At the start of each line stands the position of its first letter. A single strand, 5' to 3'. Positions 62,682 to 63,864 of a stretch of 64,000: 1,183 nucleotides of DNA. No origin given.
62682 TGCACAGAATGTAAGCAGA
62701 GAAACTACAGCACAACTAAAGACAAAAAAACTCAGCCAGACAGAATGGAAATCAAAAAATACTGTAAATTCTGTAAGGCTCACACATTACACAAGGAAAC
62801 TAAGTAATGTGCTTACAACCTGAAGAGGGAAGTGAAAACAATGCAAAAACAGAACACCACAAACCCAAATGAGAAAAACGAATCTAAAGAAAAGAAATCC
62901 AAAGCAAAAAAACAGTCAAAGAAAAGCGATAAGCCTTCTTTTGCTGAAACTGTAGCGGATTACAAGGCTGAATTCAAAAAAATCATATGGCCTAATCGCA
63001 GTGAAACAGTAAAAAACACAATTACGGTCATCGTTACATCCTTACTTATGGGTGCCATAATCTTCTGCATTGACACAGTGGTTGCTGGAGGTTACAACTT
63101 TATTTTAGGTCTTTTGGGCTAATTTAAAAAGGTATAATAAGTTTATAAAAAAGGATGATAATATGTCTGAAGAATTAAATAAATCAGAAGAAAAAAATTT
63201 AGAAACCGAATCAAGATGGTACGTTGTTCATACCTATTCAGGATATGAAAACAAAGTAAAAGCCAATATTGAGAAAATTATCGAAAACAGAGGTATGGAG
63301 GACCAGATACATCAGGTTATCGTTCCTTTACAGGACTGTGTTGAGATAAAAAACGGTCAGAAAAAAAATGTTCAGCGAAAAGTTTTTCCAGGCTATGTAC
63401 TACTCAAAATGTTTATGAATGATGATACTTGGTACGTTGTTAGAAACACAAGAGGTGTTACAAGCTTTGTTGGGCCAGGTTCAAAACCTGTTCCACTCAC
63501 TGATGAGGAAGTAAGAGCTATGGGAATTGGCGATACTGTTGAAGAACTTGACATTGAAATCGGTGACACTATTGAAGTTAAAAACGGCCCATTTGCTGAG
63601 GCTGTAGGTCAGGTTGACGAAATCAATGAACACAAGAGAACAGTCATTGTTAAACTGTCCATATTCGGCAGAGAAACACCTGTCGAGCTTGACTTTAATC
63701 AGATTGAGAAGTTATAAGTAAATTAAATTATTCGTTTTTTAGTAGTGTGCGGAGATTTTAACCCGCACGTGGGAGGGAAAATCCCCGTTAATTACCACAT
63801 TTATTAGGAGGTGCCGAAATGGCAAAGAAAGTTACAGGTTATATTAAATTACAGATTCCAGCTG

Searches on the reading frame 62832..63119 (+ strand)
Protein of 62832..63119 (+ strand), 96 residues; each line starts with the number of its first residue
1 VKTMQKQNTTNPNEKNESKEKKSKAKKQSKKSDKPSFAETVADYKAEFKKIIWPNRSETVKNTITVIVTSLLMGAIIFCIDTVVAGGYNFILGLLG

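Call 59: search_protein_families(library=pfam, proteins=[window:62832-63119:+], max_evalue=0.001)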
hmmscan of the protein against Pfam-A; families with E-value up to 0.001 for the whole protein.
window:62832-63119:+ (96 aa): 1 family
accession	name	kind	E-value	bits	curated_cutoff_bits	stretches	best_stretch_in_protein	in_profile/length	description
PF00584.25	SecE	-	3.7e-18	65.7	22.7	1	42-92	5-55/55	SecE/Sec61-gamma subunits of protein translocation complex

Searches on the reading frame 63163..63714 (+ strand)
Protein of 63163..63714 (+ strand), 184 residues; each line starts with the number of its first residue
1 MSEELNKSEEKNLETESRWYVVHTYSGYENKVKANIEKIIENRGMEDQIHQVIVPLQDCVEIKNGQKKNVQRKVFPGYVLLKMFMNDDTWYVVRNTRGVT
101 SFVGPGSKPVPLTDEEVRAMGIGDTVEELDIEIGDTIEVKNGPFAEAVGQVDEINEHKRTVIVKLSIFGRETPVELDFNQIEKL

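Call 59: search_protein_families(library=pfam, proteins=[window:63163-63714:+], max_evalue=0.001)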
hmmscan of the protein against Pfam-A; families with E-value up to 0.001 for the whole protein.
window:63163-63714:+ (184 aa): 2 families
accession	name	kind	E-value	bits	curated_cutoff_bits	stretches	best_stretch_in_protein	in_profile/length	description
PF02357.24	NusG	-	6.2e-32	110.4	22.2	1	18-120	2-92/93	Transcription termination factor nusG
PF00467.35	KOW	-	8.1e-05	22.7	22.3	1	134-164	2-32/32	KOW motif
